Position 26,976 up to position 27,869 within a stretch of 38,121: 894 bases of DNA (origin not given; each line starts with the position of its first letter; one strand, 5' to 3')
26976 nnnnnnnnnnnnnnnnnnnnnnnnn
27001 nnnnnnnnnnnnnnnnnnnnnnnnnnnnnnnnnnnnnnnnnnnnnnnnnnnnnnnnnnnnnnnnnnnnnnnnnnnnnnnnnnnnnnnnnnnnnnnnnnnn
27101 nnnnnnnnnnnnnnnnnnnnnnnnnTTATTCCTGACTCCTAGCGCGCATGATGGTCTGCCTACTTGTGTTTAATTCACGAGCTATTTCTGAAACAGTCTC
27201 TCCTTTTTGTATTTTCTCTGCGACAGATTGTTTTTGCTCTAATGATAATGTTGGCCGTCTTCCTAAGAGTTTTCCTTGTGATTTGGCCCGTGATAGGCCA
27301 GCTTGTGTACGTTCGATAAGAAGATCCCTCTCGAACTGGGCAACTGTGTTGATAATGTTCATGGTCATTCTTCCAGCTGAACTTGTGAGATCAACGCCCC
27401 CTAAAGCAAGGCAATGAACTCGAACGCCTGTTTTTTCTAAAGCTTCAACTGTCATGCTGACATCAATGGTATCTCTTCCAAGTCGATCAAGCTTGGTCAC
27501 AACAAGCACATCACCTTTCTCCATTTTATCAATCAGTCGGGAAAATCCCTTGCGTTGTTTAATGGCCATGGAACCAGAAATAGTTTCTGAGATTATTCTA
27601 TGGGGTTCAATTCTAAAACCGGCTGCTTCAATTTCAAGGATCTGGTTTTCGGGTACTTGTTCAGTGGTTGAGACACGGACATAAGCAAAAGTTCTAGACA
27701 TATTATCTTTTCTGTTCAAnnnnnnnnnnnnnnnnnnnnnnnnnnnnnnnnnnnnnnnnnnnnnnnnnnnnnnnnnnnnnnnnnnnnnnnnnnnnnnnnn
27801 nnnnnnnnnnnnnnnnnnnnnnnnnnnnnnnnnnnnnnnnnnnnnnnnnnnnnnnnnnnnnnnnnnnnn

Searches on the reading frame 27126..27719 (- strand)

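Call 15: search_protein_families(library=pfam, proteins=[window:27126-27719:-], max_evalue=0.01)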
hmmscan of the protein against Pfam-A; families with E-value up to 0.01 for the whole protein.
window:27126-27719:- (197 aa): 10 families
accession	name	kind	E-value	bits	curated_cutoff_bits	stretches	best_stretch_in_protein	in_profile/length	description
PF00239.26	Resolvase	-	7.4e-36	123.9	23.3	1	11-150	2-144/145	Resolvase, N terminal domain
PF02796.21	HTH_7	-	5.2e-07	30.1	23.8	1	153-192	1-40/45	Helix-turn-helix domain of resolvase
PF13936.12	HTH_38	-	9.7e-06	25.7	27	1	157-192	4-39/44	Helix-turn-helix domain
PF13518.12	HTH_28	-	1.5e-05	25.4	25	1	162-195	1-34/52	Helix-turn-helix domain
PF13384.12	HTH_23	-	3.8e-05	23.8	24.6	1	158-195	2-39/50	Homeodomain-like domain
PF13551.12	HTH_29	-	0.00043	20.8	28.1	1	170-194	8-33/64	Winged helix-turn helix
PF13542.12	HTH_Tnp_ISL3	-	0.0028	17.5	27.4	1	163-192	17-45/51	Helix-turn-helix domain of transposase family ISL3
PF08279.18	HTH_11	-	0.0035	17.6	25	0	175-192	17-34/55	HTH domain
PF00196.25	GerE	-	0.004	17.2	23.5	0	164-190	8-34/57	Bacterial regulatory proteins, luxR family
PF01527.26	HTH_Tnp_1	-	0.0073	16.9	24.1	0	159-193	8-43/75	Transposase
